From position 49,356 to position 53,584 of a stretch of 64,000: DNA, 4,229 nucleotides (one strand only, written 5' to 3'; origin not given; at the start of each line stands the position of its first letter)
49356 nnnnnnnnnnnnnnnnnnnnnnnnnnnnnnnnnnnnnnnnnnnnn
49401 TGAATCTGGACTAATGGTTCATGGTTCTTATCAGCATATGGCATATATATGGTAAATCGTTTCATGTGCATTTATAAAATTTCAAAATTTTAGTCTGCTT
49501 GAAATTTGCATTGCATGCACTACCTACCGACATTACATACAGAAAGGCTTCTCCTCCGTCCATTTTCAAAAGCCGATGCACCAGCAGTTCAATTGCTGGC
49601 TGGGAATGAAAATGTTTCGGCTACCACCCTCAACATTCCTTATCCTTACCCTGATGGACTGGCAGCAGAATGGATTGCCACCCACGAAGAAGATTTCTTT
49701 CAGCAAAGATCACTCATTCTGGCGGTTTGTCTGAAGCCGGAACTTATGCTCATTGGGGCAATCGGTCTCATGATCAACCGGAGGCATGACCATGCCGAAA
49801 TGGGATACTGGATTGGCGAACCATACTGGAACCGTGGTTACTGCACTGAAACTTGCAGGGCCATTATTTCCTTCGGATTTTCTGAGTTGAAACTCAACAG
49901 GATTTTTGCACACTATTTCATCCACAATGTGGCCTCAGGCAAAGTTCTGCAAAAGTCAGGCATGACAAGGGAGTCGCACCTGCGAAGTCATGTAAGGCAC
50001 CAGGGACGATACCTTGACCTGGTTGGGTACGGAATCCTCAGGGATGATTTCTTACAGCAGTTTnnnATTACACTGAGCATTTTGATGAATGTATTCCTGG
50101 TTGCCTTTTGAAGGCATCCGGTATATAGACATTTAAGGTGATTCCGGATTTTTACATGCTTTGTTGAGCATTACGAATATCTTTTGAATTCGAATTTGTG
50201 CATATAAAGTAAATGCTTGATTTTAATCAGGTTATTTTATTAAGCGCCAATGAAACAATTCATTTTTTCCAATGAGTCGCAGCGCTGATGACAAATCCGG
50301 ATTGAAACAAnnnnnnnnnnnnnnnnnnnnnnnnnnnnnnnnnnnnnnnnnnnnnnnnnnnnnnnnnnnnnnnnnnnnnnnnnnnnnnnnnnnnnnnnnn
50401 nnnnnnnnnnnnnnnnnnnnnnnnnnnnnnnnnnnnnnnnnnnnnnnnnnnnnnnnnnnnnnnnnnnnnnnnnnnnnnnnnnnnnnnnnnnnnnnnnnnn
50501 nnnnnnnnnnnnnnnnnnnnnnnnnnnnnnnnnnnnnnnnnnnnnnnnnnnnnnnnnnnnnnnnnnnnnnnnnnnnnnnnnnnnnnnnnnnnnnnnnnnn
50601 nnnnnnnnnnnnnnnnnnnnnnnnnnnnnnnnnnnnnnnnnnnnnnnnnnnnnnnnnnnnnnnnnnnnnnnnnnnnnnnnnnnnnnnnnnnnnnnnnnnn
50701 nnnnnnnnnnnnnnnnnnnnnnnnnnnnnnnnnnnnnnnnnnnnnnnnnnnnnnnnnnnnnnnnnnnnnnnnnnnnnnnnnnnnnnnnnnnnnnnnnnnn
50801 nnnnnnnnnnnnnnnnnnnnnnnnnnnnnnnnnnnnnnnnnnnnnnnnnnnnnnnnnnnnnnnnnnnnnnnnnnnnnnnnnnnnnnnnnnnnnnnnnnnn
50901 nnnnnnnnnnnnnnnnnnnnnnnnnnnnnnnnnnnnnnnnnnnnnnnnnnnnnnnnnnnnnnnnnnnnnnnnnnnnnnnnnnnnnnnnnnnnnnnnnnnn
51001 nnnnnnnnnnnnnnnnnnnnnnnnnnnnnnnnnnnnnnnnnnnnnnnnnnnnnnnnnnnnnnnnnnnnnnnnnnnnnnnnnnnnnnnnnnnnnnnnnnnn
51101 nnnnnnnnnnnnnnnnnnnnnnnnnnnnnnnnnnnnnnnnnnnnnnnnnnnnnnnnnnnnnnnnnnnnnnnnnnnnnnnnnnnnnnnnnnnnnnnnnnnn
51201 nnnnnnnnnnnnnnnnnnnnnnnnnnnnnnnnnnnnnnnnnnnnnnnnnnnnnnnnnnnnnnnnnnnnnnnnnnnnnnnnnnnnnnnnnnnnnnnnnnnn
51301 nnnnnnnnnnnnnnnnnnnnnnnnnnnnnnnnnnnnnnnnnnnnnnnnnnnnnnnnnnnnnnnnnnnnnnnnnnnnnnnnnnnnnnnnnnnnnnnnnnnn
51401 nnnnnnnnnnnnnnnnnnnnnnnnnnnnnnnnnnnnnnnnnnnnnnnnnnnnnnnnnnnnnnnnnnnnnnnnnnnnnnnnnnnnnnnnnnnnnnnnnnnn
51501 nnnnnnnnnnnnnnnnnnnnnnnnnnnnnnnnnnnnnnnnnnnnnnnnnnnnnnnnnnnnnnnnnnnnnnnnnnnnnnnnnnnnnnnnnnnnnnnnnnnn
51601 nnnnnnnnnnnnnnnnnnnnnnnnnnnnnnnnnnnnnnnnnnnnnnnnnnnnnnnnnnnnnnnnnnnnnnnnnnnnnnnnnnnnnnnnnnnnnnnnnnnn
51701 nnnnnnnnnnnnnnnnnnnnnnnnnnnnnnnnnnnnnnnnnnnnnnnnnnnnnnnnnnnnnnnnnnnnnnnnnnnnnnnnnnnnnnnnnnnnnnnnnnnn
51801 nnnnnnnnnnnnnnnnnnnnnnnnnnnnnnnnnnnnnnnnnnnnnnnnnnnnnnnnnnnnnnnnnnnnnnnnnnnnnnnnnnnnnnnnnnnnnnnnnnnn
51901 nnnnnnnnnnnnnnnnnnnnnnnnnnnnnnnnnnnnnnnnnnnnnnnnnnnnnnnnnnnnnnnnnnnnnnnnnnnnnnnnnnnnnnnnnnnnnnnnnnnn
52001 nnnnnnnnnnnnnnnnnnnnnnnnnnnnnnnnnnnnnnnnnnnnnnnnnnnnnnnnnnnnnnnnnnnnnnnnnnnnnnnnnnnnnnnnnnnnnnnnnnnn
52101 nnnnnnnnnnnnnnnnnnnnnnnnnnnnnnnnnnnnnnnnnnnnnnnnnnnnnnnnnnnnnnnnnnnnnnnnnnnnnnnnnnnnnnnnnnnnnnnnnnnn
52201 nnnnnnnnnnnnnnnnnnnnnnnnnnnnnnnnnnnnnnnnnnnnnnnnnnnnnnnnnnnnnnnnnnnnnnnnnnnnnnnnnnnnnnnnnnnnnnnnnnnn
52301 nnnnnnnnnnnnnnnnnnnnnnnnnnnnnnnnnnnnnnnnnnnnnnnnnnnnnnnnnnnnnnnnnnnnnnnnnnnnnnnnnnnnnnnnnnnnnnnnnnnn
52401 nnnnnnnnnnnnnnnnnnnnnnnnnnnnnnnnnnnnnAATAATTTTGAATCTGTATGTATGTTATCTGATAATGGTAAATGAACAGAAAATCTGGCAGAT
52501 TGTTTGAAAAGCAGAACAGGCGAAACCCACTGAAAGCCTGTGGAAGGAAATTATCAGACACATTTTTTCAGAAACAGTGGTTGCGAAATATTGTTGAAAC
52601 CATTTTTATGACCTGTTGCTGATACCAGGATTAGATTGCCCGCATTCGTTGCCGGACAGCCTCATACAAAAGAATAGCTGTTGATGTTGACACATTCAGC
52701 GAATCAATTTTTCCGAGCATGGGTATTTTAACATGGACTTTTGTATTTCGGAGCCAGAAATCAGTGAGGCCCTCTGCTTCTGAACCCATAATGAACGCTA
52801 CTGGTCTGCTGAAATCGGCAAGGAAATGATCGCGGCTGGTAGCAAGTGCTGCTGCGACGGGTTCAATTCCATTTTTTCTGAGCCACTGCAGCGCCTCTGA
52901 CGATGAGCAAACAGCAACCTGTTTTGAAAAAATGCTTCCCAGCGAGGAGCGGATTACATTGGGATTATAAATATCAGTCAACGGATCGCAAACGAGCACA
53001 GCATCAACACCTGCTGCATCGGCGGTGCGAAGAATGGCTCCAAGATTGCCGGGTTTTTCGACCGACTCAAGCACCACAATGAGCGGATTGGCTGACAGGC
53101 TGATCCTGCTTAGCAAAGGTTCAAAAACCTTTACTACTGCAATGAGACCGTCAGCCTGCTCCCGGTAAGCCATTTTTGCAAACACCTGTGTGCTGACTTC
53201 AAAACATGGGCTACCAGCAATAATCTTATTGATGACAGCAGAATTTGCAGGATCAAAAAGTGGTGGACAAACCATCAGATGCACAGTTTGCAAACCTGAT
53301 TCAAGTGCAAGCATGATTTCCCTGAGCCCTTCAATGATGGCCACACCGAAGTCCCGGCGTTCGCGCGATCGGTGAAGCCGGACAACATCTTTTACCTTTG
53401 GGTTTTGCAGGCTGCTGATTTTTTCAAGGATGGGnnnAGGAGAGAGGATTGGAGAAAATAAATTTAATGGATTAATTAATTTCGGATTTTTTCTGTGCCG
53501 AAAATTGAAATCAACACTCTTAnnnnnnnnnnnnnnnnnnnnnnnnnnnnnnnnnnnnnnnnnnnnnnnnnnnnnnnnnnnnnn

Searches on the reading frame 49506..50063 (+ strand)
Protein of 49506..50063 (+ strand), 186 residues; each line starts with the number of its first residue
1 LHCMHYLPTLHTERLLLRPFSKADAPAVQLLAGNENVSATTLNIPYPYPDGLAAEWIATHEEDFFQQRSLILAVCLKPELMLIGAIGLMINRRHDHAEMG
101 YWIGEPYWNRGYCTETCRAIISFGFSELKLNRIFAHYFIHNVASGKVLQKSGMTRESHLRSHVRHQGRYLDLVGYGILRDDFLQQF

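Call 21: search_protein_families(library=pfam, proteins=[window:49506-50063:+], max_evalue=0.001)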
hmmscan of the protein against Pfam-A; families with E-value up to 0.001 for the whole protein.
window:49506-50063:+ (186 aa): 3 families
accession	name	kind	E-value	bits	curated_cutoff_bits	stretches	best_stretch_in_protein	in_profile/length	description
PF13302.13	Acetyltransf_3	-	6.9e-32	111.5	25.4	1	14-154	1-138/138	Acetyltransferase (GNAT) domain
PF00583.31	Acetyltransf_1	-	1.2e-07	32.4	20.7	1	48-152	14-115/116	Acetyltransferase (GNAT) family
PF13420.13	Acetyltransf_4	-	0.00011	22.6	24.3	1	81-171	59-152/155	Acetyltransferase (GNAT) domain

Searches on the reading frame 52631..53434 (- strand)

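Call 21: search_protein_families(library=pfam, proteins=[window:52631-53434:-], max_evalue=0.001)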
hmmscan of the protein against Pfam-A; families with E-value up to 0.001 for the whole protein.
window:52631-53434:- (267 aa): 3 families
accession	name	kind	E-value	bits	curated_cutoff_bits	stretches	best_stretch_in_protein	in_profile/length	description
PF00588.24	SpoU_methylase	-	2.8e-35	121.9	29.7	1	118-257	2-142/142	SpoU rRNA Methylase family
PF22435.1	MRM3-like_sub_bind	-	9.2e-17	61.7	27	1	11-99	1-84/84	MRM3-like substrate binding domain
PF08032.17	SpoU_sub_bind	-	0.00012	22.8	22.8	1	33-105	1-74/76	RNA 2'-O ribose methyltransferase substrate binding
